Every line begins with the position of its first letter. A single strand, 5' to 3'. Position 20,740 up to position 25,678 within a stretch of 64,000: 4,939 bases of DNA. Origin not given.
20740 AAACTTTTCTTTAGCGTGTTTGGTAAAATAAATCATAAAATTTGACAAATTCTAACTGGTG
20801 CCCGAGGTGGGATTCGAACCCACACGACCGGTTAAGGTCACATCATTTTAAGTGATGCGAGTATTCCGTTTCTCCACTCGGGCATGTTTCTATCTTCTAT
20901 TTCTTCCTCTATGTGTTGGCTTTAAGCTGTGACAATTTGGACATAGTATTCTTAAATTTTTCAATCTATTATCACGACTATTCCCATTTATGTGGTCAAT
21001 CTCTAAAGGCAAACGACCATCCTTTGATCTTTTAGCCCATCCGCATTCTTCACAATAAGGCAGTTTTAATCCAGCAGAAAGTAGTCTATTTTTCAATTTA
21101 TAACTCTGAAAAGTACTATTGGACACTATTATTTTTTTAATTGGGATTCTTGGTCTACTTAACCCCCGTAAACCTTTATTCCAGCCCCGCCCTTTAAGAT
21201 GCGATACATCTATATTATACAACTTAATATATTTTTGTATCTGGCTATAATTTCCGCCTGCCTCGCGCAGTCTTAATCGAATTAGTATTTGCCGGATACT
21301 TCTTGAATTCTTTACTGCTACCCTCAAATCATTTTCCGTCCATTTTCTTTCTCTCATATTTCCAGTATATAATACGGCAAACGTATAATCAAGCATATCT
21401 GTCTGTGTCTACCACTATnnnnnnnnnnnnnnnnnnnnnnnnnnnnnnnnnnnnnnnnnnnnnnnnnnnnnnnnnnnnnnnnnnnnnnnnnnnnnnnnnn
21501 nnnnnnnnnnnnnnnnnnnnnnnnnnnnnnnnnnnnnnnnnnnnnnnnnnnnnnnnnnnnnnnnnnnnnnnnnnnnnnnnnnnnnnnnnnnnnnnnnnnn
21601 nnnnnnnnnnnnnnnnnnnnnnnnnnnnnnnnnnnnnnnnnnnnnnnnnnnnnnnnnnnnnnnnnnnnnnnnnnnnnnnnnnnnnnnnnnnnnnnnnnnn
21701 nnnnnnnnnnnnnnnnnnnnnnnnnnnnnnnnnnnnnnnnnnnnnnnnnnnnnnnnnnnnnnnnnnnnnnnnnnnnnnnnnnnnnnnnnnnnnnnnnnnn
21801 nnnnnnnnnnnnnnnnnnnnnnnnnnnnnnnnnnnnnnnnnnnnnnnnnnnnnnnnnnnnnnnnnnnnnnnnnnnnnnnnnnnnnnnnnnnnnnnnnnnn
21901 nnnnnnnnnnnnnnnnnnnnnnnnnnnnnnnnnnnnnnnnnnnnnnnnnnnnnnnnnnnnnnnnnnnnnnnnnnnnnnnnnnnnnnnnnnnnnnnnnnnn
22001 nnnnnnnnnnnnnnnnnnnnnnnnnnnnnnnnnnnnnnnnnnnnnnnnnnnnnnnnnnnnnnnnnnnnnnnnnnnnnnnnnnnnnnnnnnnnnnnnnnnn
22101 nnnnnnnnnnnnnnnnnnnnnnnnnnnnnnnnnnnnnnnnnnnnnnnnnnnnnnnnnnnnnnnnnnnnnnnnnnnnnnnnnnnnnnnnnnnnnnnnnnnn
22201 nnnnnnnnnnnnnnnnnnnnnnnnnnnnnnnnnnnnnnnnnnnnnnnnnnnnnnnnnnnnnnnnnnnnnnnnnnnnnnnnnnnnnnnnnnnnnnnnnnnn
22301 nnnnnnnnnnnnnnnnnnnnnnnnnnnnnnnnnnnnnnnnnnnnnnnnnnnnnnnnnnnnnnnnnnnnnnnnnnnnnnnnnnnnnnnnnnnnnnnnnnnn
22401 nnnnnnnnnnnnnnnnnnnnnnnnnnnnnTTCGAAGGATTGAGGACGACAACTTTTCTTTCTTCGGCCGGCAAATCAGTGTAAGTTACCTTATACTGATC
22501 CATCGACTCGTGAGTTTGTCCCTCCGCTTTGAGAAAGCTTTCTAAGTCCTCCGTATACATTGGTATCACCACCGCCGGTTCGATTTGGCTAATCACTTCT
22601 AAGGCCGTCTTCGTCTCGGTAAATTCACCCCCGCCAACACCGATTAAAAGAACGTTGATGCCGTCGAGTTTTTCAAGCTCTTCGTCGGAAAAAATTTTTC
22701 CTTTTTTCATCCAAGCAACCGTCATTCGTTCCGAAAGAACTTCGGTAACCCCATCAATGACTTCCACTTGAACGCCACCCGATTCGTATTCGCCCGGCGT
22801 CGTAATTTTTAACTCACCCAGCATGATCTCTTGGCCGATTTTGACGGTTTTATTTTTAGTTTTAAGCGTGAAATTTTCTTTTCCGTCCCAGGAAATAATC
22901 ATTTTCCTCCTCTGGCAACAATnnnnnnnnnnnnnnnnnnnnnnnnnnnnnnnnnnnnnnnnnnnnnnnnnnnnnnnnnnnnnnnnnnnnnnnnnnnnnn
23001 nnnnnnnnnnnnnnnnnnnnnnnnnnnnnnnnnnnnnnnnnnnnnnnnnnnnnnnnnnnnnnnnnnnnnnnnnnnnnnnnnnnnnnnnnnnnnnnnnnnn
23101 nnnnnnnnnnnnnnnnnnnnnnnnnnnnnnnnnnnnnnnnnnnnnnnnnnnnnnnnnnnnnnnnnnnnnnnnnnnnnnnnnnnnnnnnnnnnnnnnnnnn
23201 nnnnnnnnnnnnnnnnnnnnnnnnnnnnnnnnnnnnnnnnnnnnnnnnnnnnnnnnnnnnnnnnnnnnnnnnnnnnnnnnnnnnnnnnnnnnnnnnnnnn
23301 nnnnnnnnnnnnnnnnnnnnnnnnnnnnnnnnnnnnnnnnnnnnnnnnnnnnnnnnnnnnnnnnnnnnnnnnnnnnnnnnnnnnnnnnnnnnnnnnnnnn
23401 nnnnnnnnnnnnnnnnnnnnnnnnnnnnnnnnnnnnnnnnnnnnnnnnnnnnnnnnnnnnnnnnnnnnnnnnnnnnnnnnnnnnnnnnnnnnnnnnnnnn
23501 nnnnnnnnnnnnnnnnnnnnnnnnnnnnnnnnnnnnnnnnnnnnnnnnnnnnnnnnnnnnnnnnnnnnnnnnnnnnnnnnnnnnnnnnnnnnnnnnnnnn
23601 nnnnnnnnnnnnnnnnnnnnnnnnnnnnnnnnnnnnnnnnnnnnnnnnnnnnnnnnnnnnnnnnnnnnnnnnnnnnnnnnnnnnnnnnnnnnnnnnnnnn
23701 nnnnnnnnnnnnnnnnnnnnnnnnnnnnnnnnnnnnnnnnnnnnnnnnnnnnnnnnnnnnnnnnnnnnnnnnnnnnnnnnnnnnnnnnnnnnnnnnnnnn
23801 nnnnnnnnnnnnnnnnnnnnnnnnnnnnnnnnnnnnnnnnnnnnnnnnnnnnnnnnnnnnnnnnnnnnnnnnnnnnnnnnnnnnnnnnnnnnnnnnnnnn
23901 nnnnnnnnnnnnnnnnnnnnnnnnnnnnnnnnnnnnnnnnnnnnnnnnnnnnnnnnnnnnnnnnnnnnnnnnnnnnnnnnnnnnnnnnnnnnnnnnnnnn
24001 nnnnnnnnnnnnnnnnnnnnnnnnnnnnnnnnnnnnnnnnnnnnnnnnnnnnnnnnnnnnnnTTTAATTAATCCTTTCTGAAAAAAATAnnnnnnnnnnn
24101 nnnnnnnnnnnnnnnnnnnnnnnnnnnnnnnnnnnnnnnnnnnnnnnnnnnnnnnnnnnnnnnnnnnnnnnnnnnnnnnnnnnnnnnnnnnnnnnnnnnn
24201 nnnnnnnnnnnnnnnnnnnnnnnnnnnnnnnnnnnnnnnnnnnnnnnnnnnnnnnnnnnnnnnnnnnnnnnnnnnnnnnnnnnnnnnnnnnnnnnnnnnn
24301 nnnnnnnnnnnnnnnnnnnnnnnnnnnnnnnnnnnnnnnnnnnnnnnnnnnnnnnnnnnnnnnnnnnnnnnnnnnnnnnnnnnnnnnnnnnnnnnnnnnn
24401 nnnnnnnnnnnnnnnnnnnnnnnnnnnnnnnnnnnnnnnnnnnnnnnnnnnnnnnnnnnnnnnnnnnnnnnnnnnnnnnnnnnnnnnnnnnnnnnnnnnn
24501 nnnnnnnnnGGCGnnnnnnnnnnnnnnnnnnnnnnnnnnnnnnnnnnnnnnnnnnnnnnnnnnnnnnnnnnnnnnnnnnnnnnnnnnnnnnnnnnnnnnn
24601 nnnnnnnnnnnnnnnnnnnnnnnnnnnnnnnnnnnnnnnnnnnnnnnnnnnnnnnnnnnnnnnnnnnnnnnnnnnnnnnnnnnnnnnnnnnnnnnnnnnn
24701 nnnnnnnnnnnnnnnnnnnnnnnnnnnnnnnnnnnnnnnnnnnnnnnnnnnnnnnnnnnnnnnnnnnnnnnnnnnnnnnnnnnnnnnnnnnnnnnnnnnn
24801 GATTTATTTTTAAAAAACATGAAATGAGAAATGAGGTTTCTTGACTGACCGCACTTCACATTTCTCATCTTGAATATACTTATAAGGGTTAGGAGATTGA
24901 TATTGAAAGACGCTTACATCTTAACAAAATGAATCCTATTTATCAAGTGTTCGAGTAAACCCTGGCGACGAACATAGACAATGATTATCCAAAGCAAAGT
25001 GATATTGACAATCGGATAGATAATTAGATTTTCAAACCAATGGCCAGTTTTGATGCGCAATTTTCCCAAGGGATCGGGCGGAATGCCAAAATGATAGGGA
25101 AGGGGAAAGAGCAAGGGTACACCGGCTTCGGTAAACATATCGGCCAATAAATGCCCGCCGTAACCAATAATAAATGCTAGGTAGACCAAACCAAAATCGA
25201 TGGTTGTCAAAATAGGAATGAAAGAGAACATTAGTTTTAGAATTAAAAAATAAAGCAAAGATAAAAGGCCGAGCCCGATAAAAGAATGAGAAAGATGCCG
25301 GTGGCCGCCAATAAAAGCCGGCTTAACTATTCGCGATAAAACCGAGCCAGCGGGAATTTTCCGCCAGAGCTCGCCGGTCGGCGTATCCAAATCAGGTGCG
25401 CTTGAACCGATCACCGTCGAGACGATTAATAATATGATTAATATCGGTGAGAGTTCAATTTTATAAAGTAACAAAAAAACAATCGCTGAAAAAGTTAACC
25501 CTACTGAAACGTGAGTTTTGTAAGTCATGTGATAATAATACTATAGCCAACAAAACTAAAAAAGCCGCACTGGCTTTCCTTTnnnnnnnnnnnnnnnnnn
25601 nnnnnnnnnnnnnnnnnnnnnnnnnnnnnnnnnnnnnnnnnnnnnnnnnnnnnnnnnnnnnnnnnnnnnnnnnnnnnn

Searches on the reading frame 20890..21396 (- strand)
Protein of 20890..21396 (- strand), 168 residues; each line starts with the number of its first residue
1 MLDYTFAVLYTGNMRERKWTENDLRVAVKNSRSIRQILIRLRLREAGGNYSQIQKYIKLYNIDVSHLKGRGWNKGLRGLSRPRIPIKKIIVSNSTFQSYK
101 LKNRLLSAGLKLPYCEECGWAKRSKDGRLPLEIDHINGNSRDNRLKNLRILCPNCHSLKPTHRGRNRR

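Call 65: search_protein_families(library=pfam, proteins=[window:20890-21396:-], max_evalue=0.001)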
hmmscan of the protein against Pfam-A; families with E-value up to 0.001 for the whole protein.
window:20890-21396:- (168 aa): 2 families
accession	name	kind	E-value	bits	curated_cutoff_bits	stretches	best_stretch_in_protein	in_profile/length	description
PF01844.29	HNH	-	7e-07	29.7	21.4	1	115-159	1-44/47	HNH endonuclease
PF13392.12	HNH_3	-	1.1e-06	28.6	24.8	1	125-150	11-38/46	HNH endonuclease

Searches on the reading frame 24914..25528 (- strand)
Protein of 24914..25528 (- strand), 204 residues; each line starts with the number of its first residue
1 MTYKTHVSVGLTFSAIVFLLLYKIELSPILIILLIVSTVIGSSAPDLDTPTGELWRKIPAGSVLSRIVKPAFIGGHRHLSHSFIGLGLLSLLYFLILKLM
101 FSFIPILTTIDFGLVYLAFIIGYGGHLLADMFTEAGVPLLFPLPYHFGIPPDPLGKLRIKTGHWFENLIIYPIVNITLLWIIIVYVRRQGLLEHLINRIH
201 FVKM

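Call 65: search_protein_families(library=pfam, proteins=[window:24914-25528:-], max_evalue=0.001)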
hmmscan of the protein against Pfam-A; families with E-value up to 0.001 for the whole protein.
window:24914-25528:- (204 aa): 1 family
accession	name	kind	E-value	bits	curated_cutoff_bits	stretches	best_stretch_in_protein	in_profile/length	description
PF04307.19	YdjM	-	1.7e-20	73.7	29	1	1-156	1-135/176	YdjM inner membrane protein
